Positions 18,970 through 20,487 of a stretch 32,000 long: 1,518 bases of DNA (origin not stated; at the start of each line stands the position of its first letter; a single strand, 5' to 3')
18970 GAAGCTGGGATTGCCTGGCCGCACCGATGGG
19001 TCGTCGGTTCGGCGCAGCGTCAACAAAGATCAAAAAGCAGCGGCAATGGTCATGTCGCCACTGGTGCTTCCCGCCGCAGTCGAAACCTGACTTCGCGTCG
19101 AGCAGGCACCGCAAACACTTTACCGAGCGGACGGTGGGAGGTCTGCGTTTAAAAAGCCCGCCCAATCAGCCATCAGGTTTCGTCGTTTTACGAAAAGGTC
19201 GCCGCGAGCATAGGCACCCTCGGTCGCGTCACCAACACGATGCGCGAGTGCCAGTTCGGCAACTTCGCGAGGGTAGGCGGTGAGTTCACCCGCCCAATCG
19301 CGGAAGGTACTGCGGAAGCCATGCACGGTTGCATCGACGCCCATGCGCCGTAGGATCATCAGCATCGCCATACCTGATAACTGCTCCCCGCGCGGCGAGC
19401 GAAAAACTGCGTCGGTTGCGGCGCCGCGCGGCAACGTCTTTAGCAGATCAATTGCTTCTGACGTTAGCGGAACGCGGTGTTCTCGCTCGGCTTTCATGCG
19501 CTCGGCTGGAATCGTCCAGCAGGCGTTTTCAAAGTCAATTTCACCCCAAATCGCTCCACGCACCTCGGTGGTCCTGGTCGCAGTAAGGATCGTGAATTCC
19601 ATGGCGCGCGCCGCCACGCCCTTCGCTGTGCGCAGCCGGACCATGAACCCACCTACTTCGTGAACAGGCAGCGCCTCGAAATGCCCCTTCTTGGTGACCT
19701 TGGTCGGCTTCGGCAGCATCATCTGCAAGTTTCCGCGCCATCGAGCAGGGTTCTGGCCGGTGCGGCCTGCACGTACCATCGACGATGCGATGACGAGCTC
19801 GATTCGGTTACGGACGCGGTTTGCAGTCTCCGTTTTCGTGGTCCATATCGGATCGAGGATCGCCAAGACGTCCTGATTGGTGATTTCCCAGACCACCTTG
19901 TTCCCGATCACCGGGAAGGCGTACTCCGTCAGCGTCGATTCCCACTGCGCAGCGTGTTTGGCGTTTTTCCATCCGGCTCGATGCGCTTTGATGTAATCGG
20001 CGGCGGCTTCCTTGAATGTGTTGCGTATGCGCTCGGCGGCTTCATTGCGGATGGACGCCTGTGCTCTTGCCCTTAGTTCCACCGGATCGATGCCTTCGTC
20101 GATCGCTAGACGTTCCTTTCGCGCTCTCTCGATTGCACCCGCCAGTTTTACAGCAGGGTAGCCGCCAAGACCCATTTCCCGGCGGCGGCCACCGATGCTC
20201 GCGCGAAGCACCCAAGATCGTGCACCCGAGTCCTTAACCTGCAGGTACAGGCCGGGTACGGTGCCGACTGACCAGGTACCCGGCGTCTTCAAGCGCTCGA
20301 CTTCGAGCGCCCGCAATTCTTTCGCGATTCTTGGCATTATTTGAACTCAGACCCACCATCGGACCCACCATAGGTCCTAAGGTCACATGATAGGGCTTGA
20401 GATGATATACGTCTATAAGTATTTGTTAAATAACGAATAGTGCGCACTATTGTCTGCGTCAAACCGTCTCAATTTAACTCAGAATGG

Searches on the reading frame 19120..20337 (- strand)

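Call 41: search_protein_families(library=pfam, proteins=[window:19120-20337:-], max_evalue=0.001)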
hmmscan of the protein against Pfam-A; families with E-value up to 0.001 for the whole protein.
window:19120-20337:- (405 aa): 3 families
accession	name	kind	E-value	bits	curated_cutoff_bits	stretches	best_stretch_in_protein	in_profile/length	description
PF22022.2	Phage_int_M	-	1.5e-27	96.1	27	1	108-203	1-96/96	Phage integrase central domain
PF13356.12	Arm-DNA-bind_3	-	4.2e-15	56.1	27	1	23-91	16-82/83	Arm DNA-binding domain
PF00589.27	Phage_integrase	-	1.1e-12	48.5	27.1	1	243-376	25-165/172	Phage integrase family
